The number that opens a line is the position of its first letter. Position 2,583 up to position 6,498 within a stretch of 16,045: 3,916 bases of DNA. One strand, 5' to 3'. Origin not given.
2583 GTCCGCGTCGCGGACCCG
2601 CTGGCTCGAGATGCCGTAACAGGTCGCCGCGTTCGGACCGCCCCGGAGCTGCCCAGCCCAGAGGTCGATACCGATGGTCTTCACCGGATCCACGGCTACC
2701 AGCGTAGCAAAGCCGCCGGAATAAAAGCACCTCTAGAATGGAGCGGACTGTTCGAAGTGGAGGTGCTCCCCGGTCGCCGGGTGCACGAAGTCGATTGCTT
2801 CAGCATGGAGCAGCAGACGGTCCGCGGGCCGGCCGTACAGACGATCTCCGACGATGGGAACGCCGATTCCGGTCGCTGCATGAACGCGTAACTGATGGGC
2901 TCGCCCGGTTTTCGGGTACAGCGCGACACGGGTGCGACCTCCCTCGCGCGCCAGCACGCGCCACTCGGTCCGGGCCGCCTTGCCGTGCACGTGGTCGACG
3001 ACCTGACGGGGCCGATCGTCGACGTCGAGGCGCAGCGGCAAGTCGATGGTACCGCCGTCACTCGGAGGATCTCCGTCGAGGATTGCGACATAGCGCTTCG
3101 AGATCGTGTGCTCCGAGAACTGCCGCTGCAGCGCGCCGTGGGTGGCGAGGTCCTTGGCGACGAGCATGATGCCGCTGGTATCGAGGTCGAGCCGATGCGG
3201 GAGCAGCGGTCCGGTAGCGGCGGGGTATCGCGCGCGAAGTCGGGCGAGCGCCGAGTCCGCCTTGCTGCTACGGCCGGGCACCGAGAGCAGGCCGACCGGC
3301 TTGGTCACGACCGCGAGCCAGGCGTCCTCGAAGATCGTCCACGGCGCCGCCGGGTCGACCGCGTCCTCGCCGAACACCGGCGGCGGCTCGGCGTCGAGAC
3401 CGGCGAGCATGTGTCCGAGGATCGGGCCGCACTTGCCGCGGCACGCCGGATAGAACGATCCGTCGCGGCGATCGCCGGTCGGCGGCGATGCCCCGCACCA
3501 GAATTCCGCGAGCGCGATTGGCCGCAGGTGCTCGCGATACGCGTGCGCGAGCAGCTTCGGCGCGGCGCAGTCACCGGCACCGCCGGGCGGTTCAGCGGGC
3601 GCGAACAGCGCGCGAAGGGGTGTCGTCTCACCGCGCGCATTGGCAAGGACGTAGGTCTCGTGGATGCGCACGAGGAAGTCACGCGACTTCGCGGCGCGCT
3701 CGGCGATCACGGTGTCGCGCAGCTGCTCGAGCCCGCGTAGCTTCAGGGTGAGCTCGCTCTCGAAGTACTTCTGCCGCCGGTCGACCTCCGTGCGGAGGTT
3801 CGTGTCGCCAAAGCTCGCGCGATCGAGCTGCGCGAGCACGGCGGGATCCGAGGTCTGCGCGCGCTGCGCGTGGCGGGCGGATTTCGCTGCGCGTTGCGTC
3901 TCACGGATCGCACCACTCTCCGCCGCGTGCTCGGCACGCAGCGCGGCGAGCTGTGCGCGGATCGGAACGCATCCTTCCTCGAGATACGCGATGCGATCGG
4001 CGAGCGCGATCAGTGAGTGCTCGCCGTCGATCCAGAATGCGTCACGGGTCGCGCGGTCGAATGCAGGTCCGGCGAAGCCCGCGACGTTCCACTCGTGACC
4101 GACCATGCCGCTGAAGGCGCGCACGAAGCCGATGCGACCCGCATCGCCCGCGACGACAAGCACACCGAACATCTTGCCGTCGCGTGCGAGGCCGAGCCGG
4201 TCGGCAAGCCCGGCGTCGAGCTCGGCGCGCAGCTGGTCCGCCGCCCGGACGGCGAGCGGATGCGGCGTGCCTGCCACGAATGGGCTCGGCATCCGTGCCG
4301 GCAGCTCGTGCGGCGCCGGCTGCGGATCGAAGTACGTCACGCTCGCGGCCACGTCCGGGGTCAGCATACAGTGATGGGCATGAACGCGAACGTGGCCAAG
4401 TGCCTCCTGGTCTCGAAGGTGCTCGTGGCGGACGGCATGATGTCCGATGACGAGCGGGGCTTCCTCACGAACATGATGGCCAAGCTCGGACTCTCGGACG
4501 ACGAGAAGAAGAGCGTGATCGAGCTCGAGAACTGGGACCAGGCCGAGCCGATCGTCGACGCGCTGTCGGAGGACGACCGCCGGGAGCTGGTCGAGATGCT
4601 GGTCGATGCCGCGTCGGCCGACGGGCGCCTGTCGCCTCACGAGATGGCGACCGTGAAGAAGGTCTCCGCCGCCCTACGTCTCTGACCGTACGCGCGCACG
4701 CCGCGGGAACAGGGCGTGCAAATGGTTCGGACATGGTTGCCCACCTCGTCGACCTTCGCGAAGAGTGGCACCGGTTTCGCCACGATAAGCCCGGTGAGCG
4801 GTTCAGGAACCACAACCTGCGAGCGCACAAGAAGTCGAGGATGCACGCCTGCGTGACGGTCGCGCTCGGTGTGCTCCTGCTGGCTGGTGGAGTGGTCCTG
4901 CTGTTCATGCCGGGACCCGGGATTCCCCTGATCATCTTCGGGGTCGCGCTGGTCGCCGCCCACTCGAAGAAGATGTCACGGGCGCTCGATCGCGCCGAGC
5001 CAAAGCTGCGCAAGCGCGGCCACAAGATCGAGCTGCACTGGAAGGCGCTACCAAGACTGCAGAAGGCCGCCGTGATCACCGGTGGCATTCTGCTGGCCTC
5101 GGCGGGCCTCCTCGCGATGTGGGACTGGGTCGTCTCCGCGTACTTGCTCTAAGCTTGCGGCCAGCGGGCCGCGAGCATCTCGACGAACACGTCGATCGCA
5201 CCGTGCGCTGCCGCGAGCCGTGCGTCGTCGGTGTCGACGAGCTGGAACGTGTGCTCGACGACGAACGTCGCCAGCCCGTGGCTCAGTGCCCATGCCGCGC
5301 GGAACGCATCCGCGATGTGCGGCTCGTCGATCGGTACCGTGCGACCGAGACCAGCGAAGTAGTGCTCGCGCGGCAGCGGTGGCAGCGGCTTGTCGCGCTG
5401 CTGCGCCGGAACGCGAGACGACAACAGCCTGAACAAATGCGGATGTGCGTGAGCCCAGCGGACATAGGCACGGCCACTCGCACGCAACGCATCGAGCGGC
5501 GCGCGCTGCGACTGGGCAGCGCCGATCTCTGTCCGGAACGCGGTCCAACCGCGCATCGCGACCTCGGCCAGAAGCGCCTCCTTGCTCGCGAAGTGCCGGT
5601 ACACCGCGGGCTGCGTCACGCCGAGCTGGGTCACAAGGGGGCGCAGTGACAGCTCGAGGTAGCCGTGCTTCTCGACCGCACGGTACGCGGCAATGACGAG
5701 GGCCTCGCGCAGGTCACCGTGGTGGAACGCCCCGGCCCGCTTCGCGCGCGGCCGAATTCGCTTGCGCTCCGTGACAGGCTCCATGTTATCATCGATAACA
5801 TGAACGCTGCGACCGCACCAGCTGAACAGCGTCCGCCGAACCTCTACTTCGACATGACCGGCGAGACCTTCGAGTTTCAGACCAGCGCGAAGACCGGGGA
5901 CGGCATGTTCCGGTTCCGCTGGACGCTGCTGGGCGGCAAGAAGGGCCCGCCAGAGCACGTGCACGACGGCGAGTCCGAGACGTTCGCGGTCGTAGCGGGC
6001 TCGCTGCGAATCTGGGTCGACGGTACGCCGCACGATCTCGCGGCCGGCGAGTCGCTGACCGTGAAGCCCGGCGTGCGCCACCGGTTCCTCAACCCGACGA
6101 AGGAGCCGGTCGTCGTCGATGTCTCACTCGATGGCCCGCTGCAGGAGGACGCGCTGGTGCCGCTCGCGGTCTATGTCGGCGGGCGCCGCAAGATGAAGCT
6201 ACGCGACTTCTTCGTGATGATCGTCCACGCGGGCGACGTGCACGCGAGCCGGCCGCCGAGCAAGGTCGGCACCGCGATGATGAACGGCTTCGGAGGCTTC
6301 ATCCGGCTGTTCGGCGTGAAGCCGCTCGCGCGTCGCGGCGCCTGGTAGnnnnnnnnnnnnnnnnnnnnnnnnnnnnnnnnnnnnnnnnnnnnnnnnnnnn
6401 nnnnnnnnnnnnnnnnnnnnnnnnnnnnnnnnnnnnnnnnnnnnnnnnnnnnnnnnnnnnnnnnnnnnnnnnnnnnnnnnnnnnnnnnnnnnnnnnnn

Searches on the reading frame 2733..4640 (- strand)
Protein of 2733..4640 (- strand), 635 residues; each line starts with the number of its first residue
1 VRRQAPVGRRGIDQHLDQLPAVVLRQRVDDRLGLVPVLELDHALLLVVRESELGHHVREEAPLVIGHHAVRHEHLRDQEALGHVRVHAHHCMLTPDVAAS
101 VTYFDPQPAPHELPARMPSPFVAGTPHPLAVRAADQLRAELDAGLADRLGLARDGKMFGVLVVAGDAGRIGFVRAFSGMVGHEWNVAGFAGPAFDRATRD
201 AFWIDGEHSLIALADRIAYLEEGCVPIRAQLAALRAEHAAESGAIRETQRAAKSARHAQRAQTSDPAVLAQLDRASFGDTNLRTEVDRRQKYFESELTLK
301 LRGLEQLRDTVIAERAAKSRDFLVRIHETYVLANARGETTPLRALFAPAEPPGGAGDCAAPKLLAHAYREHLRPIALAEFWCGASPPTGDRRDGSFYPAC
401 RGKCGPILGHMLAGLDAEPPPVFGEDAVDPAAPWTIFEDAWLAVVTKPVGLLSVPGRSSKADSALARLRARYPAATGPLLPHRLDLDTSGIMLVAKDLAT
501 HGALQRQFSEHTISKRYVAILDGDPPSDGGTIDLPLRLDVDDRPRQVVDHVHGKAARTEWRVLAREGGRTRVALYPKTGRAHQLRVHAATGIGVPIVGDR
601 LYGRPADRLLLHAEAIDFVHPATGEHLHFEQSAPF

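Call 7: search_protein_families(library=pfam, proteins=[window:2733-4640:-], max_evalue=1)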
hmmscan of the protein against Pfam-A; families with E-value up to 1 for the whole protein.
window:2733-4640:- (635 aa): 1 family
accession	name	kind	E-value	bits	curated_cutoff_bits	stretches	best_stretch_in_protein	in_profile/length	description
PF00849.27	PseudoU_synth_2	-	4.4e-30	105.4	26.8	1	443-589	3-151/152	RNA pseudouridylate synthase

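Call 8: search_protein_families(library=ncbifam, proteins=[window:2733-4640:-], max_evalue=1)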
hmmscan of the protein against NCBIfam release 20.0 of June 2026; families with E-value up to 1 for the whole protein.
window:2733-4640:- (635 aa): 6 families
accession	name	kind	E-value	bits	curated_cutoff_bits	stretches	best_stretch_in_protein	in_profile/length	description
TIGR00005.1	rluA_subfam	subfamily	1.7e-46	158.9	192.7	1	436-633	76-286/298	RluA family pseudouridine synthase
NF007543.0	PRK10158.1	equivalog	9.2e-45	153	286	1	429-635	8-219/219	bifunctional tRNA pseudouridine(32) synthase/23S rRNA pseudouridine(746) synthase RluA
NF008249.0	PRK11025.1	equivalog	3.4e-27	95.2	378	1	435-631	95-300/317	23S rRNA pseudouridine(955/2504/2580) synthase RluC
NF008385.0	PRK11180.1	equivalog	2.4e-25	89.6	351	1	436-629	87-297/325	23S rRNA pseudouridine(1911/1915/1917) synthase RluD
NF008321.0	PRK11112.1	equivalog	5.1e-20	71.8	328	1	436-630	5-220/257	tRNA pseudouridine(65) synthase TruC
TIGR01621.1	RluA-like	hypoth_equivalog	4e-19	68.7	222.3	1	461-619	27-184/217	TIGR01621 family pseudouridine synthase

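Call 81: search_protein_families(library=padloc, proteins=[window:2733-4640:-], max_evalue=0.001)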
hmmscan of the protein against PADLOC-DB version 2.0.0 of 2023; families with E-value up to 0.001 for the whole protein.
window:2733-4640:- (635 aa): 0 families

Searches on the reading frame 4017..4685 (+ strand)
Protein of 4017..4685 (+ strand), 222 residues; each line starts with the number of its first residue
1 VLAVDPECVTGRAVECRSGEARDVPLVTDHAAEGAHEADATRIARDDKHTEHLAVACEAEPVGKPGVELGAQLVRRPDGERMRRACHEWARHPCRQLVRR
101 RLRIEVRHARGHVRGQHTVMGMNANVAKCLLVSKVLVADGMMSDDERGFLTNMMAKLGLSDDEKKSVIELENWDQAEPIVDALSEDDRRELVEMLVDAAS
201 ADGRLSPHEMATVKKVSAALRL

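Call 59: search_protein_families(library=pfam, proteins=[window:4017-4685:+], max_evalue=0.001)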
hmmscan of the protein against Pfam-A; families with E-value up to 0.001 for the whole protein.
window:4017-4685:+ (222 aa): 2 families
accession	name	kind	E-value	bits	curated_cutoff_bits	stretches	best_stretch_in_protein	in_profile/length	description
PF05099.18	TerB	-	3e-11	44.1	24.4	1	129-222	5-108/118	Tellurite resistance protein TerB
PF04391.17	DUF533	-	9.4e-05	22.5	29.6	0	182-215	64-97/178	Protein of unknown function (DUF533)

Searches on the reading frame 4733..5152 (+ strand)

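Call 59: search_protein_families(library=pfam, proteins=[window:4733-5152:+], max_evalue=0.001)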
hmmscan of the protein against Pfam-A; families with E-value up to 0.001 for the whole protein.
window:4733-5152:+ (139 aa): 2 families
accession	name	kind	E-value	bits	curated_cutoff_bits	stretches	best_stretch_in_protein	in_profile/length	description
PF09656.15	PGPGW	-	1.3e-07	31.5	23.3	1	41-86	3-48/53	Putative transmembrane protein (PGPGW)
PF11239.13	DUF3040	-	1.9e-05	25.3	24.7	0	23-76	28-80/84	Protein of unknown function (DUF3040)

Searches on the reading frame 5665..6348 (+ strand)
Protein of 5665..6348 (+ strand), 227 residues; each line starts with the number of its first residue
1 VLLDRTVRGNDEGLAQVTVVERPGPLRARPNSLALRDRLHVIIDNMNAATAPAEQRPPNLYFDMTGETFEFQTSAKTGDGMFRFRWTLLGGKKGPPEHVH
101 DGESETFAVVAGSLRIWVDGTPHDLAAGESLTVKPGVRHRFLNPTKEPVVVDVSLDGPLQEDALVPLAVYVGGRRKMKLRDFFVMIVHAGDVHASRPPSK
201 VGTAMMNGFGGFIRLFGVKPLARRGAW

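Call 59: search_protein_families(library=pfam, proteins=[window:5665-6348:+], max_evalue=0.001)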
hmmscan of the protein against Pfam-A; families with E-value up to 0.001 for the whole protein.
window:5665-6348:+ (227 aa): 4 families
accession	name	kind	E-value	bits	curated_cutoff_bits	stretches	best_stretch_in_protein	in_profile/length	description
PF07883.17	Cupin_2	-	1.6e-18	66.6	27.2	1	85-151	2-66/70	Cupin domain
PF05899.18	Cupin_3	-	0.0003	20.9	23.5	1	84-138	7-61/74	EutQ-like cupin domain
PF02311.25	AraC_binding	-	0.00036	20.7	21.1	1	96-142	17-62/135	AraC-like ligand binding domain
PF01050.24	MannoseP_isomer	-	0.00093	19.8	23.6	0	100-165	46-112/116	Mannose-6-phosphate isomerase C-terminal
